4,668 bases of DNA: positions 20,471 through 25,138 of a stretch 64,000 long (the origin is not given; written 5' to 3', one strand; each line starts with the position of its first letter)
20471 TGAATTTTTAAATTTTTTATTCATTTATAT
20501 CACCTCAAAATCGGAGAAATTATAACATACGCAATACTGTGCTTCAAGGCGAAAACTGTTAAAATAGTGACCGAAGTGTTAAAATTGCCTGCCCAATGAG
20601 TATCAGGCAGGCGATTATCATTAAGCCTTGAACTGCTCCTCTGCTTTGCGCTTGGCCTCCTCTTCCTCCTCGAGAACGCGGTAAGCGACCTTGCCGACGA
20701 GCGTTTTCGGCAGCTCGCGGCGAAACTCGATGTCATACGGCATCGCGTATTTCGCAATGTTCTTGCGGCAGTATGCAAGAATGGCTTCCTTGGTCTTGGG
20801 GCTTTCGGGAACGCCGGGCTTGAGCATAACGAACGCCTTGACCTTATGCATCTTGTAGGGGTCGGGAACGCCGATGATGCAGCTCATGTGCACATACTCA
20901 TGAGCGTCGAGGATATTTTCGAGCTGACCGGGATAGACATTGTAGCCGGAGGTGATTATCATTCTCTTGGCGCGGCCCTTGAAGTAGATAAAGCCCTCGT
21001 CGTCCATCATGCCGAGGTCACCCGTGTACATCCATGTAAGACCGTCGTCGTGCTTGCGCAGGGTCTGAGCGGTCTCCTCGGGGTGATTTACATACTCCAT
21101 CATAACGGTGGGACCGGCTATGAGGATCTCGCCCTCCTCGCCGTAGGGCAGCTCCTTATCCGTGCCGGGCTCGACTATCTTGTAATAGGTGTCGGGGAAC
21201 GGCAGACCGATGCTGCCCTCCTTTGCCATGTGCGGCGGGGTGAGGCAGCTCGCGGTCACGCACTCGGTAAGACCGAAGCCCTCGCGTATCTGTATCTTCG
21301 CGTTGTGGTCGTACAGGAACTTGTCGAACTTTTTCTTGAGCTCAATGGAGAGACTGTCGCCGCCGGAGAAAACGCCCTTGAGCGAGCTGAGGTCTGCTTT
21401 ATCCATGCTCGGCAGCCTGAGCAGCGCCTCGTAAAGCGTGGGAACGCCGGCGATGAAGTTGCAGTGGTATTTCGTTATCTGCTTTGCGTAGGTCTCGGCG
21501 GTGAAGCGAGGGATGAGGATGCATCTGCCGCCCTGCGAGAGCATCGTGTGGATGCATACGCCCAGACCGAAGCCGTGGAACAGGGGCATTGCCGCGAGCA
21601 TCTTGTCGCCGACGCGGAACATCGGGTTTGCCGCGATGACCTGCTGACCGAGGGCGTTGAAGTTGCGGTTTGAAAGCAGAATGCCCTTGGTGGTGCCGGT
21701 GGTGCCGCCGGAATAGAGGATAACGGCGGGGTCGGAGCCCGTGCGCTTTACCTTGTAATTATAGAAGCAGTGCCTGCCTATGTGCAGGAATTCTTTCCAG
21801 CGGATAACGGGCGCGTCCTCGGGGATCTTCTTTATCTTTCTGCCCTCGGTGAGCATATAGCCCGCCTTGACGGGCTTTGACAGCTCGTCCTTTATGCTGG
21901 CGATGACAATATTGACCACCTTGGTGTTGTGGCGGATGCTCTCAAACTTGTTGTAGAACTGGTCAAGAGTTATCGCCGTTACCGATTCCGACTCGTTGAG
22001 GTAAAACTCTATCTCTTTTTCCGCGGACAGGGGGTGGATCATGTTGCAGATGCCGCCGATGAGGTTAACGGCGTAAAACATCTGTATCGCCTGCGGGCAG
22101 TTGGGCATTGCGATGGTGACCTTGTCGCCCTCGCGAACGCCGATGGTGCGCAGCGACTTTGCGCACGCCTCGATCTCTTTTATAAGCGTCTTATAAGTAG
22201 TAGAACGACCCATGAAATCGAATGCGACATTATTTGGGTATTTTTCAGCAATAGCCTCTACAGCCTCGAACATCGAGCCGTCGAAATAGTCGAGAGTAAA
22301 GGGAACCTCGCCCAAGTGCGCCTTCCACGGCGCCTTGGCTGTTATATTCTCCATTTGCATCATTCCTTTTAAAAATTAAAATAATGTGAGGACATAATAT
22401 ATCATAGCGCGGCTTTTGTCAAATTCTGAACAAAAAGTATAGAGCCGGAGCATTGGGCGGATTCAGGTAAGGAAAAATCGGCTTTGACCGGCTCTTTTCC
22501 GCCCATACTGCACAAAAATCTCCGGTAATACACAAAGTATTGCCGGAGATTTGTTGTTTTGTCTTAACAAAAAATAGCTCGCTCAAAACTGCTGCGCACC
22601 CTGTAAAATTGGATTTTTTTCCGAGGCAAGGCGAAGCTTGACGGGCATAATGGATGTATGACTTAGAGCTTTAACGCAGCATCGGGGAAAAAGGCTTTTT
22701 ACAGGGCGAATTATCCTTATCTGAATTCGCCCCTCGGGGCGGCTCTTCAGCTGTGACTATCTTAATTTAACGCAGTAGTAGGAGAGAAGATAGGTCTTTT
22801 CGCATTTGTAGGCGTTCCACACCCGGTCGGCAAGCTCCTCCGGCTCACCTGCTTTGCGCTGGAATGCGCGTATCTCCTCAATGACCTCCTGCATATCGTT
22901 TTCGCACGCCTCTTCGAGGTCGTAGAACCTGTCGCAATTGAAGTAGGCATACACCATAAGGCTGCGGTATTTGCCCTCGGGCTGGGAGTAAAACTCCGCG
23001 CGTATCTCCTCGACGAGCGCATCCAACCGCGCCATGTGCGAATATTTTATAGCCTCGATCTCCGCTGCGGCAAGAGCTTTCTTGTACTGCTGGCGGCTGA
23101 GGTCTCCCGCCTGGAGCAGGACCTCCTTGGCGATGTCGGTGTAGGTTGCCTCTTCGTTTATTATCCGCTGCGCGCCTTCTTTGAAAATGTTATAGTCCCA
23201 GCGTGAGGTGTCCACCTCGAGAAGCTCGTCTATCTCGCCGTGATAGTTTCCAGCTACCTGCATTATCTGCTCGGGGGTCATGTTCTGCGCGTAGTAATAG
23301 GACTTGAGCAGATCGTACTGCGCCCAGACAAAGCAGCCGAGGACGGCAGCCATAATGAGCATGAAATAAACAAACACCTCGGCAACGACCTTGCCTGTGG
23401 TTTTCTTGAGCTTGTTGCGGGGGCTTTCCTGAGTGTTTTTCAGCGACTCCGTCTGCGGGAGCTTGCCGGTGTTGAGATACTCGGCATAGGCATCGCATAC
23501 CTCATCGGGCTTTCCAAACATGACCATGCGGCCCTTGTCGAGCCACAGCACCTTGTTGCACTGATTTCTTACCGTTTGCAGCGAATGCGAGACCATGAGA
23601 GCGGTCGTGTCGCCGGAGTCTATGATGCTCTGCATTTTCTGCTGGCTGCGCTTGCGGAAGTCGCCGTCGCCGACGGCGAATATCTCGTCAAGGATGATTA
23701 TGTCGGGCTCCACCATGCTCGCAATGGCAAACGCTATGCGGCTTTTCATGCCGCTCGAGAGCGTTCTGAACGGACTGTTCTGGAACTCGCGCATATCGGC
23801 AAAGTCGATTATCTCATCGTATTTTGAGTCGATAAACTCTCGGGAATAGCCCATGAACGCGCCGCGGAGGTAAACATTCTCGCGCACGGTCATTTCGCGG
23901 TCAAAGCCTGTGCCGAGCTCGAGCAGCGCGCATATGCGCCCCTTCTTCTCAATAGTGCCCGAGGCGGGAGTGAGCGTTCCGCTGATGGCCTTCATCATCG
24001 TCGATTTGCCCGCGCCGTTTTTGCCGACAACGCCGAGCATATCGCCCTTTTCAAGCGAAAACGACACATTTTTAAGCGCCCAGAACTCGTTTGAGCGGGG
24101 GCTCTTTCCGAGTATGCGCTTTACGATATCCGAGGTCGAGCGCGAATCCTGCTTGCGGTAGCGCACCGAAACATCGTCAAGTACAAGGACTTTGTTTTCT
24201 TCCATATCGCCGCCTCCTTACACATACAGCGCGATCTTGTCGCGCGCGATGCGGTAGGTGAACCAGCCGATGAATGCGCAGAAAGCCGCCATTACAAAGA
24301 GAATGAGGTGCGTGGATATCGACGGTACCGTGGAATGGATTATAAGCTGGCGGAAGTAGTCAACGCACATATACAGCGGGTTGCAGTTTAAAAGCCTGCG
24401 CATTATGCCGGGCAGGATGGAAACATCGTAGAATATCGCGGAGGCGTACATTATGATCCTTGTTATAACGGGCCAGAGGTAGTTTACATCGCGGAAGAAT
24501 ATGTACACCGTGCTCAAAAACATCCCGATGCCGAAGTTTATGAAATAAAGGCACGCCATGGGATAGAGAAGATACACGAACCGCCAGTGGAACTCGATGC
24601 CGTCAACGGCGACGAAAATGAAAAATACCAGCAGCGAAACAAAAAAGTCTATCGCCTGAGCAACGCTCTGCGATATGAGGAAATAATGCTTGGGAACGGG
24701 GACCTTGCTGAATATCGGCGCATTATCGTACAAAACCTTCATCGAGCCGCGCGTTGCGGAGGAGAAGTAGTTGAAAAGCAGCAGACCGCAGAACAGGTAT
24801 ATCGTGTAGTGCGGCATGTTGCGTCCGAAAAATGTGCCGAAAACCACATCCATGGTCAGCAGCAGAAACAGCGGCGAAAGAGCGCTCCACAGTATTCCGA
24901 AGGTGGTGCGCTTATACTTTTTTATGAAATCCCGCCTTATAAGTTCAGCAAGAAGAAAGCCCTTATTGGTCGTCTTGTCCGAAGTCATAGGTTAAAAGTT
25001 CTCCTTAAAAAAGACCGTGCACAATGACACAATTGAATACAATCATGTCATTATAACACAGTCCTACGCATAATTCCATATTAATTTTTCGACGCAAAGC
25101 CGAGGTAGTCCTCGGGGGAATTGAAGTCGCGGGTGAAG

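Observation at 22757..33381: Teichoic-acid-type polymer locus loaded with five ATP-grasp 'sugar-transfer associated' domains: a candidate Dlt-independent amino-acid/peptide decoration system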

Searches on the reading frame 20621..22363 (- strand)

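Call 3: search_protein_families(library=pfam, proteins=[window:20621-22363:-], max_evalue=0.01)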
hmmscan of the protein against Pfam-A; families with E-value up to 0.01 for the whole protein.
window:20621-22363:- (580 aa): 2 families
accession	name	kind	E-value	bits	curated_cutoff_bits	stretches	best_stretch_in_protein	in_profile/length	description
PF00501.34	AMP-binding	-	2.1e-78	264.2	29.9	1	36-424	2-383/384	AMP-binding enzyme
PF13193.12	AMP-binding_C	-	4.4e-16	60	24.5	1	481-558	2-76/76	AMP-binding enzyme C-terminal domain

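Call 4: search_protein_families(library=ncbifam, proteins=[window:20621-22363:-], max_evalue=0.01)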
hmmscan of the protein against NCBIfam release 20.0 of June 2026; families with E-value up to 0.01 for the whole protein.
window:20621-22363:- (580 aa): 108 families (the best 25 are shown)
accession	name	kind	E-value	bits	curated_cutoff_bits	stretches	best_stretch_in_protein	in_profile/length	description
NF006181.0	PRK08314.1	subfamily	1.4e-114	383.4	705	1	18-575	13-561/563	long-chain-fatty-acid--CoA ligase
NF004114.0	PRK05605.1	equivalog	1.9e-111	373.2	766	1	6-569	10-570/575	long-chain-fatty-acid--CoA ligase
NF005220.0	PRK06710.1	equivalog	4e-108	361.9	1116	1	12-575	6-560/563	long-chain-fatty-acid--CoA ligase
NF004837.0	PRK06187.1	subfamily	5.6e-103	345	476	1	33-574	12-528/531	long-chain-fatty-acid--CoA ligase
NF005463.0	PRK07059.1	subfamily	3e-93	313.1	869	1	29-567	23-555/557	long-chain-fatty-acid--CoA ligase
NF006523.0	PRK08974.1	equivalog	1.6e-91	307.2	884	1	30-574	24-559/561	long-chain-fatty-acid--CoA ligase FadD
NF004229.0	PRK05677.1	subfamily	3.4e-85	286.6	879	1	32-574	27-561/563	long-chain-fatty-acid--CoA ligase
NF004822.0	PRK06178.1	equivalog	2.6e-84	283.8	782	1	28-569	36-568/571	acyl-CoA synthetase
NF005714.0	PRK07529.1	subfamily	2.1e-79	267.6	632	1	29-570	30-578/640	acyl-CoA synthetase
NF006442.0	PRK08751.1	equivalog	5.9e-79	265.9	1023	1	31-566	27-556/560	long-chain fatty acid--CoA ligase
NF005702.0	PRK07514.1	subfamily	2e-75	254.1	558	2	204-568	151-500/506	malonyl-CoA synthase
NF009139.0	PRK12492.1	equivalog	4.3e-74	249.9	1018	1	30-566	25-560/562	long-chain-fatty-acid--CoA ligase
NF009233.0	PRK12583.1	subfamily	2e-72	244.4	832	1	32-566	21-548/558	fatty acid CoA ligase family protein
NF005307.0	PRK06839.1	equivalog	7e-71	239.4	748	1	35-565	8-490/496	o-succinylbenzoate--CoA ligase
NF005801.1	PRK07656.1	equivalog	1e-69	235.5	657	1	33-562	5-497/500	FadD3 family acyl-CoA ligase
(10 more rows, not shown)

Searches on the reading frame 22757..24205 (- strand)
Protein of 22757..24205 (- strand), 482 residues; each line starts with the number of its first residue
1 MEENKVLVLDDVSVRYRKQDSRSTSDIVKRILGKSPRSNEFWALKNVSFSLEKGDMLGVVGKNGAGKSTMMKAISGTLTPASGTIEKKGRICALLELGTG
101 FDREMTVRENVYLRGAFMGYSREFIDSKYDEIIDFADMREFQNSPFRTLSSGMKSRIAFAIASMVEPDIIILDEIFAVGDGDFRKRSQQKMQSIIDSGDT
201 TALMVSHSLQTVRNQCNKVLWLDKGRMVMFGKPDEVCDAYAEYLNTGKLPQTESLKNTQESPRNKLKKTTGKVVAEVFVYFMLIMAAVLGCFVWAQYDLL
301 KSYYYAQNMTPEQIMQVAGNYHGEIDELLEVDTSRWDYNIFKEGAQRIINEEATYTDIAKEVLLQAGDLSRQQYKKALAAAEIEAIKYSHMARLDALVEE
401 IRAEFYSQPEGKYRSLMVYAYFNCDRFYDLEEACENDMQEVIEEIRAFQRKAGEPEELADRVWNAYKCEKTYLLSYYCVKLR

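Call 3: search_protein_families(library=pfam, proteins=[window:22757-24205:-], max_evalue=0.01)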
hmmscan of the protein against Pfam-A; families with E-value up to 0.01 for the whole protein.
window:22757-24205:- (482 aa): 6 families
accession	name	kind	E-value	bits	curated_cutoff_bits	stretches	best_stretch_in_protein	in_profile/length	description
PF00005.33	ABC_tran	-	9.1e-25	88.3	25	1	44-176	1-136/137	ABC transporter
PF13555.12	AAA_29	-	0.00011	22.3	27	1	49-82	17-50/61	P-loop containing region of AAA domain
PF13476.12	AAA_23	-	0.00065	20.8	27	1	46-91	12-56/201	AAA domain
PF02463.25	SMC_N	-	0.0032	17.4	40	0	55-80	25-50/220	RecF/RecN/SMC N terminal domain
PF13304.12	AAA_21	-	0.004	17.7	27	0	58-75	3-20/304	AAA domain, putative AbiEii toxin, Type IV TA system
PF13514.12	AAA_27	-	0.0058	16.7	22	0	46-76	18-48/206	AAA domain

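Call 4: search_protein_families(library=ncbifam, proteins=[window:22757-24205:-], max_evalue=0.01)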
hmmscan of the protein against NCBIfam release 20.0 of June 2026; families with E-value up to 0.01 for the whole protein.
window:22757-24205:- (482 aa): 187 families (the best 25 are shown)
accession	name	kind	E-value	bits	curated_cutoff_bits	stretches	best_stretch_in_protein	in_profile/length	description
NF010065.0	PRK13545.1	equivalog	1.5e-55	188.9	538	1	24-258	20-252/549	teichoic acids export protein ATP-binding subunit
NF010066.0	PRK13546.1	equivalog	2.8e-50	171.1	320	1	8-268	6-258/264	teichoic acids export ABC transporter ATP-binding subunit TagH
NF050108.1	galactan_ABC_ATP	equivalog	2.3e-49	167.8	400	1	42-241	43-241/244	galactan export ABC transporter ATP-binding subunit Wzt/RfbE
TIGR01188.1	drrA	subfamily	4.2e-32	111.6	312.45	1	39-268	4-243/302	daunorubicin resistance ABC transporter, ATP-binding protein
TIGR04521.1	ECF_ATPase_2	equivalog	4.3e-31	108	330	2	104-260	99-255/279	energy-coupling factor transporter ATPase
TIGR04520.1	ECF_ATPase_1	equivalog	4.1e-30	105.1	315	2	106-260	94-248/269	energy-coupling factor transporter ATPase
NF010156.0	PRK13635.1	equivalog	1.3e-26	93.4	392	2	106-258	98-250/279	energy-coupling factor ABC transporter ATP-binding protein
NF010060.0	PRK13537.1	equivalog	2.4e-25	89.1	521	1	42-238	29-235/314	nodulation factor ABC transporter ATP-binding protein NodI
TIGR00968.1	3a0106s01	subfamily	3.6e-25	88.9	342.75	1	39-243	11-225/237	sulfate ABC transporter ATP-binding protein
NF010059.0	PRK13536.1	equivalog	5.6e-25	87.8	549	1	39-238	54-263/342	nodulation factor ABC transporter ATP-binding protein NodI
NF033858.1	ABC2_perm_RbbA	equivalog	1.1e-24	86.4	1050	2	97-239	85-227/909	ribosome-associated ATPase/putative transporter RbbA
TIGR01288.1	nodI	equivalog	1.5e-24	86.5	424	1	45-238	21-224/303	nodulation factor ABC transporter ATP-binding protein NodI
NF010158.0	PRK13637.1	equivalog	2.4e-24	86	390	2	113-242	107-238/287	energy-coupling factor transporter ATPase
TIGR03522.1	GldA_ABC_ATP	equivalog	1.1e-23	84.2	402.6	1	43-236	17-219/301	gliding motility-associated ABC transporter ATP-binding subunit GldA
NF040873.1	AztA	equivalog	4e-23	82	220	1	43-219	7-189/191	zinc ABC transporter ATP-binding protein AztA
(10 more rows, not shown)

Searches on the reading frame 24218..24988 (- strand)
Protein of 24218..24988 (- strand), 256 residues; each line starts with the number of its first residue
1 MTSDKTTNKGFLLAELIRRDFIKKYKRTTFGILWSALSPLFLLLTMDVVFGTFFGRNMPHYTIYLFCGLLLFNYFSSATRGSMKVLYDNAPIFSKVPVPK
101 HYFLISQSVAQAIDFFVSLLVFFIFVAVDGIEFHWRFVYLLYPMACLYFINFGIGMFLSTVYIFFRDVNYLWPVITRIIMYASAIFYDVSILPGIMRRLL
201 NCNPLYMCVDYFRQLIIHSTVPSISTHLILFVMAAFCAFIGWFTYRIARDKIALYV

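Call 3: search_protein_families(library=pfam, proteins=[window:24218-24988:-], max_evalue=0.01)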
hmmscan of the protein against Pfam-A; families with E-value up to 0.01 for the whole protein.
window:24218-24988:- (256 aa): 1 family
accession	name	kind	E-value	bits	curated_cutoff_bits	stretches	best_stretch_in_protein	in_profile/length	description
PF01061.29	ABC2_membrane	-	8.6e-14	52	26.9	1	15-215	5-209/211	ABC-2 type transporter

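Call 4: search_protein_families(library=ncbifam, proteins=[window:24218-24988:-], max_evalue=0.01)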
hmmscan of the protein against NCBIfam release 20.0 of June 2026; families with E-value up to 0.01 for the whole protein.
window:24218-24988:- (256 aa): 6 families
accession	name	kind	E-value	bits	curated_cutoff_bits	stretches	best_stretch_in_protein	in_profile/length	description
NF050109.1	galactan_ABC_perm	equivalog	7.4e-17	61.7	380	1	12-255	23-271/272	galactan export ABC transporter permease subunit Wzm/RfbD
NF050053.1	CapPschTportKpsM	equivalog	2.1e-07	31.2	300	1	26-252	19-254/257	capsule polysaccharide transporter KpsM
TIGR01291.1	nodJ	subfamily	0.00066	19.3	206.65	0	16-237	10-238/253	ABC-2 type transporter, NodJ family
NF011648.0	PRK15066.1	subfamily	0.0018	17.9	225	1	97-245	100-246/257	ABC transporter permease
TIGR00025.1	Mtu_efflux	paralog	0.0027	17.3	146.9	1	93-238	74-224/238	ABC transporter efflux protein, DrrB family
TIGR01247.1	drrB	subfamily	0.0046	16.7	223.05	1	22-240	3-231/236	daunorubicin resistance ABC transporter membrane protein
